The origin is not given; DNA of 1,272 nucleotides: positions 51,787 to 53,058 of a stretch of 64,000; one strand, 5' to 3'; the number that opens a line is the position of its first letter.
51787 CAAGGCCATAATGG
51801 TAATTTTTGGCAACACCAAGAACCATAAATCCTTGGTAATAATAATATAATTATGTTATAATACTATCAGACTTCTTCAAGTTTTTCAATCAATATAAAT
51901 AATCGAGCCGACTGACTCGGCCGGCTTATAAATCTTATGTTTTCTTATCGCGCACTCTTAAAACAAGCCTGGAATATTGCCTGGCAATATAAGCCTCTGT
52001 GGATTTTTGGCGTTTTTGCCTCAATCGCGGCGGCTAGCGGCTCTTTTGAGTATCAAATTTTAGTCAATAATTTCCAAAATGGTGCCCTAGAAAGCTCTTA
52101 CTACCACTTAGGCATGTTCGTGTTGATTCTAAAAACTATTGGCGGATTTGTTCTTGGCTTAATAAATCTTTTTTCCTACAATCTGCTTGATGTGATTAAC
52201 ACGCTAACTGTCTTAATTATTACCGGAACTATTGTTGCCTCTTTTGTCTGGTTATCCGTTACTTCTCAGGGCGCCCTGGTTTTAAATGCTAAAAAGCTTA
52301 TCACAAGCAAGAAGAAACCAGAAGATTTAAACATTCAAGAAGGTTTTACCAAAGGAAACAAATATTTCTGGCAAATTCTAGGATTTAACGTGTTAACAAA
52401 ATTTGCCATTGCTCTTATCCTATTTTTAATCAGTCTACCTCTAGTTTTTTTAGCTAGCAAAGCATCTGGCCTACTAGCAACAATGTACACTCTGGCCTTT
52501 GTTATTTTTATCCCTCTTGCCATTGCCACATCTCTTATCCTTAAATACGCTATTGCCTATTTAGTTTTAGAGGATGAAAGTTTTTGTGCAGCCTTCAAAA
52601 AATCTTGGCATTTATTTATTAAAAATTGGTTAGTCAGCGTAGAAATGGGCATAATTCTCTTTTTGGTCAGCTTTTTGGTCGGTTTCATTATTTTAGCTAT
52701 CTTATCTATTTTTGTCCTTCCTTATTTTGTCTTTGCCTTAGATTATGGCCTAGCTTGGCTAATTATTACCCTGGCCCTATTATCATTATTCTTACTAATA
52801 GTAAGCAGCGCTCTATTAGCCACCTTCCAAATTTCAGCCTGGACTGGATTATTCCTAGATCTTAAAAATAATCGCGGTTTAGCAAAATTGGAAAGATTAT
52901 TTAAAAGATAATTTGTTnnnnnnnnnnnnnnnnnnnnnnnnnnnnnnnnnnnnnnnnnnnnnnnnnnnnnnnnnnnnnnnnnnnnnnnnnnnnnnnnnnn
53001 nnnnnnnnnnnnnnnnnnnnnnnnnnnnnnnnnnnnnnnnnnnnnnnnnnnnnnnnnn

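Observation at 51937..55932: Two complete PilB/GspE secretion-ATPase cores fused in one 1004-aa polypeptide, paired with an unknown polytopic membrane protein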

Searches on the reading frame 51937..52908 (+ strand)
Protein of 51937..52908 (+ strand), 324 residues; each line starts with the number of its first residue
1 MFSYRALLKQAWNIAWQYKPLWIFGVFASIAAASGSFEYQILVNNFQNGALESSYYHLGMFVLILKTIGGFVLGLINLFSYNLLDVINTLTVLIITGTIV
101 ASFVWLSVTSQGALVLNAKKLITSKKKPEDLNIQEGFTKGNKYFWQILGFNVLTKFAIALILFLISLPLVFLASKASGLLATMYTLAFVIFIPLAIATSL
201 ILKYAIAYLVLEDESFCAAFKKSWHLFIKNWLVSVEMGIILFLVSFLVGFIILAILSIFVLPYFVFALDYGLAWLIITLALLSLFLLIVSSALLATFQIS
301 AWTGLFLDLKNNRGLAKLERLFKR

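Call 3: search_protein_families(library=pfam, proteins=[window:51937-52908:+], max_evalue=0.01)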
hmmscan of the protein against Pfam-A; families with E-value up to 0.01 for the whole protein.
window:51937-52908:+ (324 aa): 1 family
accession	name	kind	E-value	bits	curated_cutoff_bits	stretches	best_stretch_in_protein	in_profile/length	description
PF24400.1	DUF7544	-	0.00027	20.7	27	1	133-296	104-269/302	Family of unknown function (DUF7544)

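Call 4: search_protein_families(library=ncbifam, proteins=[window:51937-52908:+], max_evalue=0.01)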
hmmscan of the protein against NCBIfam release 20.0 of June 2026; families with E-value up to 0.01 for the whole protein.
window:51937-52908:+ (324 aa): 0 families

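Call 48: find_homologous_proteins(query=window:51937-52908:+, max_evalue=0.001)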
Query window:51937-52908:+ (324 aa): 212 proteins with E <= 0.001 among 8000 candidates; the best 120 are listed.
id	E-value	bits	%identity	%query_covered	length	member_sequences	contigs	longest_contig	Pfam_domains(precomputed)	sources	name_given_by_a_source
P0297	3.1e-195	666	100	100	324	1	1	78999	-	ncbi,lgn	-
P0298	8.5e-176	602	88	100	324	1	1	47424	PF25231.2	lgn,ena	-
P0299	1.1e-172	592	84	100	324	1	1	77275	-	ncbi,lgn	-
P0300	5.0e-169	580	83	100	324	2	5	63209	PF24400.2,PF25231.2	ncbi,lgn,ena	-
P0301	5.7e-165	566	81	100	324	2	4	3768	-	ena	-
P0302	1.5e-162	558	81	100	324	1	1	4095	-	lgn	-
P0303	1.9e-120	420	61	100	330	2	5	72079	-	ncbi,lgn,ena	-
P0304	2.1e-117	410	60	100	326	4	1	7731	-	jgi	-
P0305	6.6e-116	405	61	100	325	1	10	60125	-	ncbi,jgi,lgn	jgi:hypothetical protein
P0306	1.2e-115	404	60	100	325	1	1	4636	-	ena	-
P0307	1.3e-115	404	60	100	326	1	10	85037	-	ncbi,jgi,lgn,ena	jgi:hypothetical protein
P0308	6.4e-115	402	60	100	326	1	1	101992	-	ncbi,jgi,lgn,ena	ncbi:MAG: hypothetical protein WCT50_01860 [Patescibacteria group bacterium]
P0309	8.6e-115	402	59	100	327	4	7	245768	-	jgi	jgi:hypothetical protein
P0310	1.1e-114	401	60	100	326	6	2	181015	-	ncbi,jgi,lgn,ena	ncbi:MAG: hypothetical protein WCW61_00705 [Patescibacteria group bacterium]|jgi:hypothetical protei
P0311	5.7e-114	399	59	100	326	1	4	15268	-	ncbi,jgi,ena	jgi:hypothetical protein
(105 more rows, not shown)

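Call 49: search_protein_families(library=pfam, proteins=[P0298, P0300], max_evalue=0.01)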
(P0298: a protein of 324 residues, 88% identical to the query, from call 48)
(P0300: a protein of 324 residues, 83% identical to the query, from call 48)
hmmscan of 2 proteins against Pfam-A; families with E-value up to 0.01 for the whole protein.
P0298 (324 aa): 2 families
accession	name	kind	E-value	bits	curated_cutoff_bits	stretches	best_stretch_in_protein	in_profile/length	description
PF24400.1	DUF7544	-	5.8e-05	22.9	27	1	130-296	101-269/302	Family of unknown function (DUF7544)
PF13197.11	DUF4013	-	0.0015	18.8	26.9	1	102-255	8-162/168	Protein of unknown function (DUF4013)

P0300 (324 aa): 2 families
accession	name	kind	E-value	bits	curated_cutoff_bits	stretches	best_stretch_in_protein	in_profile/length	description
PF24400.1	DUF7544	-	1.6e-05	24.7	27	1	128-294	99-267/302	Family of unknown function (DUF7544)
PF04515.18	Choline_transpo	-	0.0033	17.1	26.9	1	178-301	189-314/326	Plasma-membrane choline transporter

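Call 59: predict_structure(alignment_id=A1)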
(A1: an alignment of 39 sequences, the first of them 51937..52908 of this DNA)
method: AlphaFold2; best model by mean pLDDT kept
length: 324 residues; sequences in the alignment: 39
mean_pLDDT: 81.5   pTM: 0.76
mean pLDDT of the five models: 81.5, 78.6, 78.4, 76.9, 76.6
residues with pLDDT >= 90: 92; 70-90: 174; 50-70: 39; < 50: 19
segments of 3 or more residues with pLDDT < 50: 33-39, 41-48
pLDDT, mean of each block of 10 residues (from residue 1): 80 88 86 48 47 63 81 87 90 92 91 90 70 83 90 85 76 69 81 83 90 90 89 85 86 91 93 93 91 90 88 56 50
secondary structure, 60 per line:
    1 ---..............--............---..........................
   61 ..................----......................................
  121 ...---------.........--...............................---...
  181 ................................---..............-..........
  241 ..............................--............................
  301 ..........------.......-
elements in order: H4-17 H20-31 H35-78 H83-123 H133-141 H144-174 H178-212 H216-229 H231-270 H273-310 H317-323
